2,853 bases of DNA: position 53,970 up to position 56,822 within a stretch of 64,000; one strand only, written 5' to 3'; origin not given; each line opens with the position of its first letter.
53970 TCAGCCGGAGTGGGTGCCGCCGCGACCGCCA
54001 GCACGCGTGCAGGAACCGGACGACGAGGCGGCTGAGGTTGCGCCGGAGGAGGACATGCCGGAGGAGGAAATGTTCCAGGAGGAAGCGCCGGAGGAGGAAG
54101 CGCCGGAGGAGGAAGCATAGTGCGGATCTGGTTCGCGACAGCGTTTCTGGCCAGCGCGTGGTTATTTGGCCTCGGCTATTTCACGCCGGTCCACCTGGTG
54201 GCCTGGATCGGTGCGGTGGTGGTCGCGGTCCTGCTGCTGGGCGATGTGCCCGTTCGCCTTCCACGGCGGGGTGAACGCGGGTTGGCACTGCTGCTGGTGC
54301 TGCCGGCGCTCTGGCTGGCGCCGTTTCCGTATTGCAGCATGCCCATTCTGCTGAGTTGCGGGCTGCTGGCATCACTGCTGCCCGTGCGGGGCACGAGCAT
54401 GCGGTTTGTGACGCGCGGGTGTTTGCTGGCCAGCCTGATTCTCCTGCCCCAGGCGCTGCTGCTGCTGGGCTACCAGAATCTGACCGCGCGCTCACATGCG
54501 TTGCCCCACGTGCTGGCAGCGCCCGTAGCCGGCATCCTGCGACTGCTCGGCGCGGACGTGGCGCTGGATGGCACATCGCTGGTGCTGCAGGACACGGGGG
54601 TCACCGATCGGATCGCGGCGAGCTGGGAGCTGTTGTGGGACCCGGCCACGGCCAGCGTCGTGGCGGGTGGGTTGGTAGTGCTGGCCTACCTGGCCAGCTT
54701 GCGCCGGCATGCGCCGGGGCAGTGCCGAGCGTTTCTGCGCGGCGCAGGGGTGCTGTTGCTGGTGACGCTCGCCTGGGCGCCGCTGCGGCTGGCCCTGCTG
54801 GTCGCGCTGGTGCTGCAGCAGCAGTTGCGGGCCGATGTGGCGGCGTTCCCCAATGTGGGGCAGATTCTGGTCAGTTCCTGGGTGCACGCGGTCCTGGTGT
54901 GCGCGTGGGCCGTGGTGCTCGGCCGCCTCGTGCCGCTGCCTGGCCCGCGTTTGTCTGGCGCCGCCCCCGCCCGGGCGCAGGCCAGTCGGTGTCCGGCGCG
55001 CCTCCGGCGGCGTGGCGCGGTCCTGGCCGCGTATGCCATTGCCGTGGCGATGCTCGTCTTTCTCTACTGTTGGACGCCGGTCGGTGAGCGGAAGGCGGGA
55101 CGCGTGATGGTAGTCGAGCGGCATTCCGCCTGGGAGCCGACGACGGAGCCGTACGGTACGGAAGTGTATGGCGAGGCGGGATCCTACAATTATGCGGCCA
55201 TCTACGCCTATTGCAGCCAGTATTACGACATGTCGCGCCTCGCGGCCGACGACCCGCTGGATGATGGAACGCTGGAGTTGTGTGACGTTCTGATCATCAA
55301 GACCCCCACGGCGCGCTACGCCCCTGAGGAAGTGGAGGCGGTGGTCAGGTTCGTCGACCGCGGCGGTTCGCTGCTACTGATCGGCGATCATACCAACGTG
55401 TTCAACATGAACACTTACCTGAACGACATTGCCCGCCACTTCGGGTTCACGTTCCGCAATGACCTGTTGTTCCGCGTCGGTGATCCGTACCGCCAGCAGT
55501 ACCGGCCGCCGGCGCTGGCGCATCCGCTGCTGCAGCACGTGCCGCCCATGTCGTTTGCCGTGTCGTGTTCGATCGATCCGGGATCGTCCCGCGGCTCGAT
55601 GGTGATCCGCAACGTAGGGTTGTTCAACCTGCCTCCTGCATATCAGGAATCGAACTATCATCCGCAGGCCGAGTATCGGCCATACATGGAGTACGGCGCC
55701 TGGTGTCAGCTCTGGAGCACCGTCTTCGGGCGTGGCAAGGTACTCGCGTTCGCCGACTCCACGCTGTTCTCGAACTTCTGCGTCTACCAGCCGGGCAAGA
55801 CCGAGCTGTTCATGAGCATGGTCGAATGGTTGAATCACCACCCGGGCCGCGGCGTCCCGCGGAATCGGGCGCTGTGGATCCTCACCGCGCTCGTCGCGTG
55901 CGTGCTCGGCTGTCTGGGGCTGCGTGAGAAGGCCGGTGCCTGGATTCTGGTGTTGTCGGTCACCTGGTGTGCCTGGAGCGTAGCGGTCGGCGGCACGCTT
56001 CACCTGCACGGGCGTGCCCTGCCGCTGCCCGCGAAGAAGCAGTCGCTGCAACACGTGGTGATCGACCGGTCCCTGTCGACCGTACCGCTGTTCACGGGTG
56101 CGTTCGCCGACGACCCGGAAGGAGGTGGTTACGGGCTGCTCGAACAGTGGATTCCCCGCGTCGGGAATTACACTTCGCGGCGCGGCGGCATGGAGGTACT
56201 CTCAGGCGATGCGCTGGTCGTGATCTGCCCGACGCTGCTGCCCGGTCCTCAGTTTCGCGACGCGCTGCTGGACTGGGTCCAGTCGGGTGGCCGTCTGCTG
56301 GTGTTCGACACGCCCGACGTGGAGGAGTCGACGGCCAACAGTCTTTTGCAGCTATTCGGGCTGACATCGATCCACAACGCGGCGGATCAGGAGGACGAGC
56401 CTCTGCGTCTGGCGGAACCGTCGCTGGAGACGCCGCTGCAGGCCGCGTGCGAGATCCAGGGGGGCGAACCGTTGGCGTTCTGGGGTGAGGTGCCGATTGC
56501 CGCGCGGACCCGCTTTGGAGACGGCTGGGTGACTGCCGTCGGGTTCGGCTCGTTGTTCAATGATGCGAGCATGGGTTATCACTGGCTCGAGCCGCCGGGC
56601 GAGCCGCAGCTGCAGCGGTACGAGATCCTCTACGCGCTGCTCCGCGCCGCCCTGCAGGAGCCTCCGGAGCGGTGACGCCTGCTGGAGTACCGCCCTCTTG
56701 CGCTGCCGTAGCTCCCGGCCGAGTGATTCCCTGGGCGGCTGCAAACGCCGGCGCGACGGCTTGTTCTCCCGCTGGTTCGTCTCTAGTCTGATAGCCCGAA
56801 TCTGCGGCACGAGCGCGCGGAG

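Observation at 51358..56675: Two translationally coupled paralogous giant membrane proteins (polytopic N-domain + duplicated GldG/ThuA/DUF4350-like periplasmic domains) immediately downstream of the Cys-repeat gene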

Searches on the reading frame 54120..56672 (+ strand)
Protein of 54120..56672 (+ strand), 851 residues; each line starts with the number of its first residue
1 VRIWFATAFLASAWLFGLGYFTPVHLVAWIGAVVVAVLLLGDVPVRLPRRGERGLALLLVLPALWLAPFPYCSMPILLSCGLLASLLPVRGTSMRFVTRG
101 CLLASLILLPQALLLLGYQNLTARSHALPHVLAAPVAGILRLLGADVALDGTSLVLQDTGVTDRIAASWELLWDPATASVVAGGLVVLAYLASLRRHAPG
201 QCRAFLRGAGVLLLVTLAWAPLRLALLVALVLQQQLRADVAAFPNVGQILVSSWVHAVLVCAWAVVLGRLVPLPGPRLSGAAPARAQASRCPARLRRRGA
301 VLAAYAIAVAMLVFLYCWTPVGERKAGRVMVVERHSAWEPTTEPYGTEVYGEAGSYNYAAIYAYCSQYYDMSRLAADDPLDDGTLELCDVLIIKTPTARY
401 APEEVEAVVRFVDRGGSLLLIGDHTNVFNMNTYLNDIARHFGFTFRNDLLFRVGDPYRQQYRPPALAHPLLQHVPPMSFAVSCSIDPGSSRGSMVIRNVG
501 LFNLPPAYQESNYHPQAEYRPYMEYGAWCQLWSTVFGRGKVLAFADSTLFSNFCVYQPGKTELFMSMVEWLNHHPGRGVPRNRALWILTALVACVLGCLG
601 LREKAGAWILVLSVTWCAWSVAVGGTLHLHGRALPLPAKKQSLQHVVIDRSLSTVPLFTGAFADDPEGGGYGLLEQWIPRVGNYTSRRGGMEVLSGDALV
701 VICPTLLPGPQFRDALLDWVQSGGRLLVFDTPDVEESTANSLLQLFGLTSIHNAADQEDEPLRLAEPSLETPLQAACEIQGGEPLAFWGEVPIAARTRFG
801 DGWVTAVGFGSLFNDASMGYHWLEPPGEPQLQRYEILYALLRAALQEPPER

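Call 6: search_protein_families(library=pfam, proteins=[window:54120-56672:+], max_evalue=0.1)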
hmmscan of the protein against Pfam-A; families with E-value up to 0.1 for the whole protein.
window:54120-56672:+ (851 aa): 6 families
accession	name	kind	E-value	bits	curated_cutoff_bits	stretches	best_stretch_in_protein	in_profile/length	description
PF14258.12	DUF4350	-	5.6e-14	53.2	30.4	2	665-820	3-170/181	Domain of unknown function (DUF4350)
PF09822.16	ABC_transp_aux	-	9.3e-09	35.4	34.7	1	356-452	16-121/288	ABC-type uncharacterized transport system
PF23355.1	IFT52_GIFT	-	7.9e-06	25.6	27.2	1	377-452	35-110/246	IFT52 GIFT domain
PF09960.14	DUF2194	-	0.0004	19.3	30.4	0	705-755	93-143/582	Uncharacterised protein conserved in bacteria (DUF2194)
PF13567.11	DUF4131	-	0.06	13.5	31.6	1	584-643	6-64/165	Domain of unknown function (DUF4131)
PF11837.13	INV_N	-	0.092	13.7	27.8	1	283-344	6-67/109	Beta-fructofuranosidase, N-terminal domain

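Call 7: search_protein_families(library=ncbifam, proteins=[window:54120-56672:+], max_evalue=0.1)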
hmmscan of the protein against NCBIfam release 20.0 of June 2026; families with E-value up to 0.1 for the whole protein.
window:54120-56672:+ (851 aa): 1 family
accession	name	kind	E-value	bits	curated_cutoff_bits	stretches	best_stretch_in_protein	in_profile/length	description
TIGR03521.1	GldG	equivalog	0.07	11.7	389.85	1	362-454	204-303/552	gliding motility-associated ABC transporter substrate-binding protein GldG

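Call 12: find_homologous_proteins(query=window:54120-56672:+)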
Query window:54120-56672:+ (851 aa): 332 proteins with E <= 0.001 among 8000 candidates; the best 120 are listed.
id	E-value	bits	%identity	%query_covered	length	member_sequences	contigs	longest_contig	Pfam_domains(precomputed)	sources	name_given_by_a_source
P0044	0.0e+0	1948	100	100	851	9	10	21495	PF14258.13,PF09822.17,PF23355.2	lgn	-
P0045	0.0e+0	1466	75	100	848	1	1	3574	PF14258.13,PF09822.17,PF23355.2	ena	-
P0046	0.0e+0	1405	72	100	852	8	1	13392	PF14258.13,PF09822.17,PF23355.2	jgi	jgi:hypothetical protein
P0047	0.0e+0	1298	69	100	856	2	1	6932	PF14258.13,PF09822.17,PF23355.2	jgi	-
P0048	0.0e+0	1292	68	100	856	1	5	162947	PF14258.13,PF09822.17,PF23355.2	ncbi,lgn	-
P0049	0.0e+0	1285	68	100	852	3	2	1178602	PF14258.13,PF09822.17,PF23355.2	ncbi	ncbi:MAG: hypothetical protein ACYC0X_13945 [Pirellulaceae bacterium]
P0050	0.0e+0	1262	66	100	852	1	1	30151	PF14258.13,PF09822.17,PF23355.2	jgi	jgi:hypothetical protein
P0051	0.0e+0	1255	67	100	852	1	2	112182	PF14258.13,PF09822.17,PF23355.2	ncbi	ncbi:MAG: hypothetical protein ACYC3X_08375 [Pirellulaceae bacterium]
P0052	0.0e+0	1176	62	100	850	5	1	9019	PF14258.13,PF09822.17,PF23355.2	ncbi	-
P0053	0.0e+0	1171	62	99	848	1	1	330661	PF14258.13,PF09822.17,PF23355.2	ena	-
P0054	0.0e+0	1148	60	99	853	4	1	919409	PF14258.13,PF09822.17,PF23355.2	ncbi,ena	-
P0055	0.0e+0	1116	59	100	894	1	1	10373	PF14258.13,PF09822.17,PF23355.2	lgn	-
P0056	0.0e+0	1111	58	100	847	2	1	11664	PF14258.13,PF09822.17,PF23355.2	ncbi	ncbi:MAG: DUF4350 domain-containing protein [Planctomycetota bacterium]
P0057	0.0e+0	1099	59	100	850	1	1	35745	PF14258.13,PF09822.17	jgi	jgi:hypothetical protein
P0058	0.0e+0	1083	57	100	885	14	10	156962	PF14258.13,PF09822.17,PF23355.2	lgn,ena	-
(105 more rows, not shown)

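Call 28: search_solved_structures(query=A1, max_evalue=1)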
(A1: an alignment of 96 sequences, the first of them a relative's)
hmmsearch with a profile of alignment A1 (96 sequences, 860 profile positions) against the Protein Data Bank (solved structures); distinct sequences matched with E-value up to 1: 6.
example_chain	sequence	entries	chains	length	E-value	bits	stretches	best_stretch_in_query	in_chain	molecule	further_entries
5gsl_A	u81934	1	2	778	3e-07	32.1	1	713-815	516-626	778aa long hypothetical beta-galactosidase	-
6jow_A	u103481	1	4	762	4.2e-07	31.6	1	713-815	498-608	Beta-galactosidase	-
5gsm_A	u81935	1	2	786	5.1e-07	31.3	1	713-816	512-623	Exo-beta-D-glucosaminidase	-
8oug_A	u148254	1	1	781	6e-06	27.7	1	715-815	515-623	Beta-galactosidase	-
5fmr_A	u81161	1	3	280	2.4e-05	25.7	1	377-454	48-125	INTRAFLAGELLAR TRANSPORT PROTEIN COMPONENT IFT52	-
8bd7_B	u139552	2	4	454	6.4e-05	24.3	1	377-454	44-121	Osm-6-like protein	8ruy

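Call 32: find_related_loci(query=A1, collection=genome_contigs, flank=10000)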
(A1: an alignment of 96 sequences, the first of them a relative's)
Query A1 (851 aa) in genome_contigs; peptide patterns used: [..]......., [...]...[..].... (x = any residue, [..] = any of these).
444 stretches matched a pattern; 397 encode a relative of the query (tblastn E <= 1e-3); the best 80 are kept; 80 distinct loci.
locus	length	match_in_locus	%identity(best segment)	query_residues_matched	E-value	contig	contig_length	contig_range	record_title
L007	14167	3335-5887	95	1-851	0e+0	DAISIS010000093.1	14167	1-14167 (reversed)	MAG TPA_asm: Pirellulaceae bacterium isolate CTOTU7620 NODE_6895_length_14167_cov_5.549603, whole genome shotgun sequenc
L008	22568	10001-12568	68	1-848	0e+0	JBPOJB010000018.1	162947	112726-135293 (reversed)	MAG: Planctomycetota bacterium isolate MAG_1086 c_000000604213, whole genome shotgun sequence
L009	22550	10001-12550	62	1-848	0e+0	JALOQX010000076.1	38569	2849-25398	MAG: Pirellulaceae bacterium isolate Prado166 scaffold_2477, whole genome shotgun sequence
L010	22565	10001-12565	59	1-849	0e+0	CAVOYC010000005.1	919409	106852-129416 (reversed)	MAG: uncultured Planctomycetota bacterium isolate MFD09964.bin.2.7 genome assembly, contig: contig_11460, whole genome s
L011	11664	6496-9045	58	1-851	0e+0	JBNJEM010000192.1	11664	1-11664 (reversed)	MAG: Planctomycetota bacterium isolate Y23_14dBSd3.bin.101 NODE_4467_length_11664_cov_6.219888, whole genome shotgun seq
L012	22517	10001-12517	58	11-845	0e+0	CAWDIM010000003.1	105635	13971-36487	MAG: uncultured Planctomycetota bacterium isolate MFD04716.bin.2.187 genome assembly, contig: contig_123650, whole genom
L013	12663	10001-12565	57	1-845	0e+0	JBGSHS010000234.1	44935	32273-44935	MAG: Pirellulaceae bacterium isolate JTS-AC110 k141_4323408, whole genome shotgun sequence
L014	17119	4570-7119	54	2-847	0e+0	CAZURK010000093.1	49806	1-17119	MAG TPA_asm: uncultured Pirellulaceae bacterium isolate SRP077602_co10_409 genome assembly, contig: NODE_2062_length_498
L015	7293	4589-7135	55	1-845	0e+0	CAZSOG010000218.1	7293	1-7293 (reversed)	MAG TPA_asm: uncultured Pirellulaceae bacterium isolate binchicken_co253_222 genome assembly, contig: NODE_8632_length_7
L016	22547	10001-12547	52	1-845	0e+0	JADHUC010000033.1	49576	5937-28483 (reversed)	MAG: Pirellulaceae bacterium isolate BS150m-G36 BS-150m-C503, whole genome shotgun sequence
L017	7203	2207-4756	53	2-845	0e+0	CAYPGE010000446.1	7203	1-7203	MAG TPA_asm: uncultured Pirellulaceae bacterium isolate binchicken_co111_480 genome assembly, contig: NODE_22933_length_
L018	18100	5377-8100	50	2-845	0e+0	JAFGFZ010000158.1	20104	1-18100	MAG: Pirellulales bacterium isolate Zod_Metabat.1355 k87_2285973, whole genome shotgun sequence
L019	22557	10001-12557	65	1-847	0e+0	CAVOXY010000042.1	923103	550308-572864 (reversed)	MAG: uncultured Planctomycetota bacterium isolate MFD09964.bin.2.83 genome assembly, contig: contig_3947, whole genome s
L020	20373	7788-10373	49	1-850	0e+0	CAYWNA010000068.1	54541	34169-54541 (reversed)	MAG TPA_asm: uncultured Pirellulaceae bacterium isolate binchicken_co65_467 genome assembly, contig: NODE_2273_length_54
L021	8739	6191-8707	50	1-835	0e+0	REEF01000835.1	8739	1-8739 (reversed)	MAG: Planctomycetaceae bacterium isolate PLM2.Bin2 NODE_11017_length_8739_cov_8.77418, whole genome shotgun sequence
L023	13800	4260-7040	48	1-851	0e+0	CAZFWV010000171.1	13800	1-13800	MAG TPA_asm: uncultured Pirellulaceae bacterium isolate binchicken_co176_248 genome assembly, contig: NODE_2917_length_1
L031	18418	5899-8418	46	1-845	0e+0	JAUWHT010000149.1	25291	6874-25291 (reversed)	MAG: Pirellulales bacterium isolate CSMAG_2275 CSMAG_2275_k141_1685848_length_25291_cov_12.9819, whole genome shotgun se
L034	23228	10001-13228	45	1-851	0e+0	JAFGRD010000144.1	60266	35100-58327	MAG: Pirellulales bacterium isolate Zod_Metabat.813 k87_12642981, whole genome shotgun sequence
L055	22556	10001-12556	45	1-842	0e+0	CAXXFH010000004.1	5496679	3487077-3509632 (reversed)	MAG: Thermoguttaceae bacterium isolate 312aca04-849c-440b-8203-9b7a9de13541 genome assembly, contig: contig_4, whole gen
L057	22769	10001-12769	41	1-851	0e+0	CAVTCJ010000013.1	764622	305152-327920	MAG: uncultured Planctomycetota bacterium isolate MFD02416.bin.2.218 genome assembly, contig: contig_48526, whole genome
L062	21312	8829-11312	38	2-842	0e+0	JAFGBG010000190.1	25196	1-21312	MAG: Sedimentisphaerales bacterium isolate Zod_Metabat.1017 k87_9918148, whole genome shotgun sequence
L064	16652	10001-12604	42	1-849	0e+0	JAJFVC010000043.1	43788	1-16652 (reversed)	MAG: Planctomycetaceae bacterium isolate bin.610 k141_4204653, whole genome shotgun sequence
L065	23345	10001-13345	41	1-849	0e+0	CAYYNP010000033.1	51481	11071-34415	MAG TPA_asm: uncultured Planctomycetaceae bacterium isolate SRP077602_co5_509 genome assembly, contig: NODE_3113_length_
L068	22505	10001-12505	38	2-849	0e+0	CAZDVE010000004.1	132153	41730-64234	MAG TPA_asm: uncultured Pirellulales bacterium isolate binchicken_co116_18 genome assembly, contig: NODE_42_length_13215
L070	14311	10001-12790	41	1-851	0e+0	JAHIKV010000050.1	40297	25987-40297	MAG: Planctomycetota bacterium isolate KR13_N1.mb.7 KR13_N1.mb.7_k141_30570, whole genome shotgun sequence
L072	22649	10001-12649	42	1-822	0e+0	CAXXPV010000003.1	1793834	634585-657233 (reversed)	MAG: Thermoguttaceae bacterium isolate 5d2646e0-01ad-46f9-a460-09296c79865c genome assembly, contig: contig_3, whole gen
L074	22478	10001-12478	39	13-850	2e-180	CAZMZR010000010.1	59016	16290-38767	MAG TPA_asm: uncultured Pirellulales bacterium isolate binchicken_co34_522 genome assembly, contig: NODE_633_length_5901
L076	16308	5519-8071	41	2-851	1e-180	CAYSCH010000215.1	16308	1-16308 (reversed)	MAG TPA_asm: uncultured Planctomycetaceae bacterium isolate SRP263991_co4_486 genome assembly, contig: NODE_5164_length_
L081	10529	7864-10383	38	1-843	8e-177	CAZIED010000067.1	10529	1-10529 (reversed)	MAG TPA_asm: uncultured Pirellulales bacterium isolate binchicken_co283_240 genome assembly, contig: NODE_4051_length_10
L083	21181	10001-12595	40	1-847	3e-176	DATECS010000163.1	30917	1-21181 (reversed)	MAG TPA_asm: Thermoguttaceae bacterium isolate SMAG_U8278 k141_1293133, whole genome shotgun sequence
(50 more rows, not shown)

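Call 38: search_protein_families(library=pfam, proteins=[L023:7289-8890:+, L083:12183-13655:+, L008:6194-7099:+, L070:12977-14143:+, L009:14464-15675:+, L034:15952-18216:+, L076:7876-8727:+, L017:5024-7141:-, L065:6206-7906:-, L015:648-1670:-], max_evalue=0.001)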
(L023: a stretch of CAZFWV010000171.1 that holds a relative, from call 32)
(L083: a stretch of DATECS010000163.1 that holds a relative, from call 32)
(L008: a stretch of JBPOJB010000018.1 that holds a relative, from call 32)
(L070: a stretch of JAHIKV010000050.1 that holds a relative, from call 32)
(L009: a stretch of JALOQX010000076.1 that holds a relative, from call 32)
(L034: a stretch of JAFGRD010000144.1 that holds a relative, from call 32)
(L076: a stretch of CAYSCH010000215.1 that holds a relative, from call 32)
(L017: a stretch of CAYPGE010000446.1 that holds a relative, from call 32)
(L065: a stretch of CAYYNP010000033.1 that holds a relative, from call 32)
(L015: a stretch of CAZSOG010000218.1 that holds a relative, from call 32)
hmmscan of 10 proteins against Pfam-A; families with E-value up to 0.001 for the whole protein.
L023:7289-8890:+ (534 aa): 12 families
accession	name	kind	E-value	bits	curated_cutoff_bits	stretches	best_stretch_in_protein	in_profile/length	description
PF00158.32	Sigma54_activat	-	4.6e-69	231.9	20.2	1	213-379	1-167/168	Sigma-54 interaction domain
PF25601.1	AAA_lid_14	-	1.5e-27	95.6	27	1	385-464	1-80/87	AAA+ ATPase lid domain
PF14532.12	Sigma54_activ_2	-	4.7e-21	75.9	25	1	214-384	1-138/138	Sigma-54 interaction domain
PF13426.13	PAS_9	-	1.1e-16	61.4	27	1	94-195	2-102/103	PAS domain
PF02954.25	HTH_8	-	8.9e-14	51.4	22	1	474-513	1-40/42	Bacterial regulatory protein, Fis family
PF08448.16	PAS_4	-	1.3e-13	51.5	23.1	1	89-196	1-107/110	PAS fold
PF00989.32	PAS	-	1.9e-11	44.4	22.6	1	87-193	5-112/113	PAS fold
PF07728.20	AAA_5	-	1.2e-08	35.5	22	1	237-355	2-123/139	AAA domain (dynein-related subfamily)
PF13188.13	PAS_8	-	1.7e-07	31.3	21.8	1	84-135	3-53/65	PAS domain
PF13191.12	AAA_16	-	1.1e-05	26.5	32.6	1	214-333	3-124/167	AAA ATPase domain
PF00004.35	AAA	-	3.2e-05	24.8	21.2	1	237-357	1-114/131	ATPase family associated with various cellular activities (AAA)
PF13596.12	PAS_10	-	0.00013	23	22.1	1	88-194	4-105/106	PAS domain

L083:12183-13655:+ (491 aa): 1 family
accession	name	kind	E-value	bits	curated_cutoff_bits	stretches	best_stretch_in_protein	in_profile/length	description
PF00291.31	PALP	-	1.1e-78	265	35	1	185-478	1-295/295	Pyridoxal-phosphate dependent enzyme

L008:6194-7099:+ (302 aa): 0 families

L070:12977-14143:+ (389 aa): 0 families

L009:14464-15675:+ (404 aa): 2 families
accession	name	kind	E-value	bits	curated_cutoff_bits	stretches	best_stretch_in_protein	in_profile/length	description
PF07596.16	SBP_bac_10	-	3.7e-45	155.5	23.3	1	137-387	2-267/268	Protein of unknown function (DUF1559)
PF07963.17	N_methyl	-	5.2e-06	26.2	21.2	1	109-132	4-27/27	Prokaryotic N-terminal methylation motif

L034:15952-18216:+ (755 aa): 0 families

L076:7876-8727:+ (284 aa): 1 family
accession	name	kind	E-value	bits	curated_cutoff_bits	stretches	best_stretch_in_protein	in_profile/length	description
PF01814.28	Hemerythrin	-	3.2e-09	37.8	25.3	1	149-198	5-55/127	Hemerythrin HHE cation binding domain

L017:5024-7141:- (706 aa): 0 families

L065:6206-7906:- (567 aa): 0 families

L015:648-1670:- (341 aa): 0 families

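Call 39: predict_structure(alignment_id=A1)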
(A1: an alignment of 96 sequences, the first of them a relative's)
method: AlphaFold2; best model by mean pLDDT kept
length: 851 residues; sequences in the alignment: 96
mean_pLDDT: 86.9   pTM: 0.89
mean pLDDT of the five models: 86.9, 86.8, 85.9, 84.8, 84.1
residues with pLDDT >= 90: 509; 70-90: 242; 50-70: 74; < 50: 26
segments of 3 or more residues with pLDDT < 50: 278-290, 351-354, 511-513, 821-823
pLDDT, mean of each block of 10 residues (from residue 1): 97 95 94 98 93 97 93 97 91 94 98 95 90 93 91 84 89 95 97 81 93 97 93 85 79 96 98 68 47 79 96 93 95 68 66 61 92 89 97 84 97 97 67 91 88 81 88 87 86 92 71 60 90 94 79 78 95 79 87 91 87 97 95 92 89 74 63 75 87 93 93 97 96 89 97 78 82 90 93 95 94 70 65 87 77 33
secondary structure, 60 per line:
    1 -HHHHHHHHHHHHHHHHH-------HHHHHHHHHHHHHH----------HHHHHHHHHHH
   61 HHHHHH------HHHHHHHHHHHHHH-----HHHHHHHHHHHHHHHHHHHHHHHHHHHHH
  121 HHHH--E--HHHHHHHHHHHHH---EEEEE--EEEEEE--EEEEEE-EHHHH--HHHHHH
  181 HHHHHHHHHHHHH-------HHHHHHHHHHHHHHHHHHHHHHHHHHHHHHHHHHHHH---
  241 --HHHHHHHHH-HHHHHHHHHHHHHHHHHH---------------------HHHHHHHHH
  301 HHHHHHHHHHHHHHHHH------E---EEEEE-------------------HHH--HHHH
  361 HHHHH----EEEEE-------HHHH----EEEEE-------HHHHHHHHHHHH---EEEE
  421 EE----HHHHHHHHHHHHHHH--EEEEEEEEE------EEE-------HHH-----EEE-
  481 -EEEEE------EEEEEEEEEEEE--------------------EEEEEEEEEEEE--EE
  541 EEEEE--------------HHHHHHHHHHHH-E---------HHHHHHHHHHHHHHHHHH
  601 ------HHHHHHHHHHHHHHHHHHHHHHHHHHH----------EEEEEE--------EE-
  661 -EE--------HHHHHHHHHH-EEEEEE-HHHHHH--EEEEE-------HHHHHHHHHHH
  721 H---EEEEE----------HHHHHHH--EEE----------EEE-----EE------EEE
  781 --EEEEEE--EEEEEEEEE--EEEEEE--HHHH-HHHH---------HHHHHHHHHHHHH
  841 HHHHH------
elements in order (helices of 4 or more, strands of 3 or more residues): H2-18 H26-39 H50-66 H73-86 H92-124 H130-142 E146-150 E153-158 E161-166 H169-172 H175-193 H201-237 H243-251 H253-270 H292-317 E328-332 H357-365 E370-374 H382-385 E390-394 H402-413 E417-422 H427-441 E444-452 E459-461 E477-479 E482-486 E493-504 E525-536 E539-545 H560-571 H583-600 H607-633 E644-649 H672-681 E683-688 H690-695 E698-702 H710-721 E725-729 H740-746 E749-751 E762-764 E778-780 E783-788 E791-799 E802-807 H810-813 H815-818 H828-845
